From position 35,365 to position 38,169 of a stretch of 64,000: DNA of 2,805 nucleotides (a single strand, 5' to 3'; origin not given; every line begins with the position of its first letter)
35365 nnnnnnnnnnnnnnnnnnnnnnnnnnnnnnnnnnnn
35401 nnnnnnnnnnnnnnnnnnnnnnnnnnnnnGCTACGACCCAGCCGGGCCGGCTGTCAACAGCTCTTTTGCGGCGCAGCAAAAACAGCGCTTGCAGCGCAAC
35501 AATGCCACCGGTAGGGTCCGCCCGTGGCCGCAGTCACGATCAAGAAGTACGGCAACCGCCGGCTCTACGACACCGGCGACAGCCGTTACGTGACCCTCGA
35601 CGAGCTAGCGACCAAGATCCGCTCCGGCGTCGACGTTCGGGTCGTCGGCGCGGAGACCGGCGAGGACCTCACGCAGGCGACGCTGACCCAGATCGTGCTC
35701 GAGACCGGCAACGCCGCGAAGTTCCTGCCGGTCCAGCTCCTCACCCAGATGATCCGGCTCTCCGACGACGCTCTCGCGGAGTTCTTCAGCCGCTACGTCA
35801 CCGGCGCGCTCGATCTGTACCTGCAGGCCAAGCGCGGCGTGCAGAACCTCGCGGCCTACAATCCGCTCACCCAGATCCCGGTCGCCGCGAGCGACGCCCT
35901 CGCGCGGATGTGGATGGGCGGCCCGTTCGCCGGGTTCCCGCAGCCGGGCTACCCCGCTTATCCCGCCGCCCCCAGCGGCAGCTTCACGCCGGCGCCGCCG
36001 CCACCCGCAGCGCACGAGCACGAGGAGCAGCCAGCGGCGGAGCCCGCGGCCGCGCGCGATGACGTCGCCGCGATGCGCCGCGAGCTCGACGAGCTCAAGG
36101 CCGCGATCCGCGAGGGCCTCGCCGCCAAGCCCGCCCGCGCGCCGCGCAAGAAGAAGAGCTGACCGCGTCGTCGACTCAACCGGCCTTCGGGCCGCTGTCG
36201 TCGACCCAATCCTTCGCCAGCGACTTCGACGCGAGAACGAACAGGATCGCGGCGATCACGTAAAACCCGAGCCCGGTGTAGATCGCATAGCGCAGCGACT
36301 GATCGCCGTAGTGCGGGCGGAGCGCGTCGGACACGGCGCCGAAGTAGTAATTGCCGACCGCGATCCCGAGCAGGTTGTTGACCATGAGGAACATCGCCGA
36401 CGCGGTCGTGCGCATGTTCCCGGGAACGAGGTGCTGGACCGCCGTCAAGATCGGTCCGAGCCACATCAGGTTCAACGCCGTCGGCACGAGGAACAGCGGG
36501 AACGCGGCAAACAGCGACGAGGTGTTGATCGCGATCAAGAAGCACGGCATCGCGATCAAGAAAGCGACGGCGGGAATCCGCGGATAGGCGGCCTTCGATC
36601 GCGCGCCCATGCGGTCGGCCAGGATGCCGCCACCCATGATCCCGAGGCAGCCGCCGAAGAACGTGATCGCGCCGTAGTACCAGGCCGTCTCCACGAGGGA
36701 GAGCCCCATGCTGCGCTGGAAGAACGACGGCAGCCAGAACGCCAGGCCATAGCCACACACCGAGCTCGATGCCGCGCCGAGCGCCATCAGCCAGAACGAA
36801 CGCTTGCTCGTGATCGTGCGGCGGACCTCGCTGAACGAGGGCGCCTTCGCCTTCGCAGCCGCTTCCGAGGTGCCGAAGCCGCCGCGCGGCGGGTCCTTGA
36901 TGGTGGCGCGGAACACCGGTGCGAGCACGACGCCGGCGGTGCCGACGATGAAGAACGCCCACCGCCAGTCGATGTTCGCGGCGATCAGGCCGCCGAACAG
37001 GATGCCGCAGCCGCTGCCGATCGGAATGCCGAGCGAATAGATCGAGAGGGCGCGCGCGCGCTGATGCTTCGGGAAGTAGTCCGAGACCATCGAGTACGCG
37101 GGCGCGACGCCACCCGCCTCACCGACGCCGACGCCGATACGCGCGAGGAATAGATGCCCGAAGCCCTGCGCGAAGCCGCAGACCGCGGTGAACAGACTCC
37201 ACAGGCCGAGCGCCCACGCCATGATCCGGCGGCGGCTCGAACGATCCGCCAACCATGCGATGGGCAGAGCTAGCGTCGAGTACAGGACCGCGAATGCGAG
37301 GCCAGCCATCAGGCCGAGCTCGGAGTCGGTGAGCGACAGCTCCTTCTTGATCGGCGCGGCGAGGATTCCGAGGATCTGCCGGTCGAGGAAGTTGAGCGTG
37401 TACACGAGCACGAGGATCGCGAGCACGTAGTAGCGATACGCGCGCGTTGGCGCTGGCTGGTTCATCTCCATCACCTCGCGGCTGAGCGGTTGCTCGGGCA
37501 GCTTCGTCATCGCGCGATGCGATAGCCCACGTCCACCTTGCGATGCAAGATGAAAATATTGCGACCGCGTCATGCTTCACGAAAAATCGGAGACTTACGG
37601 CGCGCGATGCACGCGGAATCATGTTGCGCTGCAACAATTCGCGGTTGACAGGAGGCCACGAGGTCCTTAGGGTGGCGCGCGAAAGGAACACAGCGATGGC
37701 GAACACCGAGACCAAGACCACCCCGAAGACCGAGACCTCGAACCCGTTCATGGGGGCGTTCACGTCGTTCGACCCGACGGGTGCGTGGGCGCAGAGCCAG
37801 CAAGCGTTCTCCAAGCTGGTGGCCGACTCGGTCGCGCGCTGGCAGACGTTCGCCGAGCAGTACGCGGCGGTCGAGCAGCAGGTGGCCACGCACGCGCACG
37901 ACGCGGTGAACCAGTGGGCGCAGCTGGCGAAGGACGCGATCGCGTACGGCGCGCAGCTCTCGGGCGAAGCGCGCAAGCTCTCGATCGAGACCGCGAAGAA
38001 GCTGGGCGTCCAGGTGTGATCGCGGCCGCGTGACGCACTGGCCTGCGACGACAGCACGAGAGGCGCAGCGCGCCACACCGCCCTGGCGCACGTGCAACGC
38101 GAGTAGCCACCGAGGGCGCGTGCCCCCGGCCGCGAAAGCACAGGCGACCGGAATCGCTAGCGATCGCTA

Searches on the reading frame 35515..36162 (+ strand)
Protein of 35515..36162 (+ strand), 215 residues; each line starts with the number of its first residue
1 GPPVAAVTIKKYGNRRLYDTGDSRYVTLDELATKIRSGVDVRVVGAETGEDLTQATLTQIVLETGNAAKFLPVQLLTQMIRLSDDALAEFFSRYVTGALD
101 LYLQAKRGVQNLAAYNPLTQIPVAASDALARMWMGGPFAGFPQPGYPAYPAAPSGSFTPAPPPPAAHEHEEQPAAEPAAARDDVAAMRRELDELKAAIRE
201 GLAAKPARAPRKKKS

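Call 6: search_protein_families(library=pfam, proteins=[window:35515-36162:+], max_evalue=0.01)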
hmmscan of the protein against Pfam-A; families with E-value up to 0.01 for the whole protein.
window:35515-36162:+ (215 aa): 2 families
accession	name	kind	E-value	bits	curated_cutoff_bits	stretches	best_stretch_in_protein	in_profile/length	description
PF07879.16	PHB_acc_N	-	1.1e-24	86.7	25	1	8-64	1-57/61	PHB/PHA accumulation regulator DNA-binding domain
PF05233.18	PHB_acc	-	0.0012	19.3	27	1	71-104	1-34/40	PHB accumulation regulatory domain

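Call 7: search_protein_families(library=ncbifam, proteins=[window:35515-36162:+], max_evalue=0.01)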
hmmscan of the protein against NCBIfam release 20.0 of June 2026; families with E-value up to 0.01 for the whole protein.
window:35515-36162:+ (215 aa): 1 family
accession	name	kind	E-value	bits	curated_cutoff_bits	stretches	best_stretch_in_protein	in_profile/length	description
TIGR01848.1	PHA_reg_PhaR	equivalog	1.4e-25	89.7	109.45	1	8-108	2-103/107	polyhydroxyalkanoate synthesis repressor PhaR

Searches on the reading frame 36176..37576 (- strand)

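Call 6: search_protein_families(library=pfam, proteins=[window:36176-37576:-], max_evalue=0.01)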
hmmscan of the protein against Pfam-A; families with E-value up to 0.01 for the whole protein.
window:36176-37576:- (466 aa): 2 families
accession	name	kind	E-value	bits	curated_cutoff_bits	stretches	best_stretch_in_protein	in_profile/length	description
PF07690.21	MFS_1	-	2.6e-55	188.2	33.4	1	55-408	1-346/347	Major Facilitator Superfamily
PF03137.26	OATP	-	4.2e-09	35.7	25.8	1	241-348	275-382/545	Organic Anion Transporter Polypeptide (OATP) family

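Call 7: search_protein_families(library=ncbifam, proteins=[window:36176-37576:-], max_evalue=0.01)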
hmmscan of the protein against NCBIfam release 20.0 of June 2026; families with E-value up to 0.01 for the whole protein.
window:36176-37576:- (466 aa): 40 families (the best 25 are shown)
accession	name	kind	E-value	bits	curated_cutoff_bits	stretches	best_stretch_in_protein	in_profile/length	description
TIGR00893.1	2A0114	subfamily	3.6e-44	151.3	395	1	57-418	1-373/399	D-galactonate transporter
TIGR00895.1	2A0115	subfamily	2.3e-35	122.3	418.55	2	35-228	2-194/398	aromatic acid/H+ symport family MFS transporter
TIGR00881.1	2A0104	subfamily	1.1e-27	97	407.75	1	57-414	2-368/379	phosphoglycerate transporter protein PgtP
NF008586.0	PRK11551.1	equivalog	3.5e-22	78.9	410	1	42-331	7-290/406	3-(3-hydroxy-phenyl)propionate transporter MhpT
TIGR00711.1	efflux_EmrB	subfamily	5.3e-17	61.7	230.2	1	54-217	6-168/485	DHA2 family efflux MFS transporter permease subunit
TIGR00880.1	2_A_01_02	superfamily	5.5e-16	59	131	1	94-217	6-129/141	multidrug resistance protein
TIGR02332.1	HpaX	equivalog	1.3e-15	57.5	615.4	1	52-230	10-193/412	4-hydroxyphenylacetate permease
NF000391.1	EmrB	exception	8.8e-15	54.3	925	1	55-225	16-185/501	multidrug efflux MFS transporter permease subunit EmrB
NF003024.0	PRK03893.1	subfamily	4.5e-14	52.1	604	1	56-226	27-195/497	sialate:H+ symport family MFS transporter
NF008963.0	PRK12307.1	equivalog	2.4e-12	46.8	637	1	59-373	27-341/426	MFS transporter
NF002921.0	PRK03545.1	equivalog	2.5e-12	46.4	401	1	69-225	33-187/396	sugar transporter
TIGR00891.1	2A0112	subfamily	5.4e-12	45.5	552.9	1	48-228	12-190/405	sialate:H+ symport family MFS transporter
NF000031.1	MFS_efflux_LmrA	exception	8.8e-11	41.1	850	1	47-219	28-201/484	lincomycin efflux MFS transporter Lmr(A)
TIGR00894.1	2A0114euk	subfamily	2.2e-10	39.7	626.45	1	99-230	89-223/465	Na(+)-dependent inorganic phosphate cotransporter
NF007799.0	PRK10504.1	subfamily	3e-10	39.6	426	1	51-218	11-177/471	multidrug transporter subunit MdtD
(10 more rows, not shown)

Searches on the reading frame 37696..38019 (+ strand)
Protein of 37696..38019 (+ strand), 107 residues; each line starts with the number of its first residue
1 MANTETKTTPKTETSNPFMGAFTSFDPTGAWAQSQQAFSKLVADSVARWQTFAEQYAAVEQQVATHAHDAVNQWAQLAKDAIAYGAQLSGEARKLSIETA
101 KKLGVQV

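Call 50: search_protein_families(library=pfam, proteins=[window:37696-38019:+], max_evalue=0.01)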
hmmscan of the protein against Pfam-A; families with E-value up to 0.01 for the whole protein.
window:37696-38019:+ (107 aa): 1 family
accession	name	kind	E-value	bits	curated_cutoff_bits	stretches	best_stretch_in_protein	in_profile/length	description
PF11304.13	DUF3106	-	0.0033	18.3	24.3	1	33-99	14-80/104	Protein of unknown function (DUF3106)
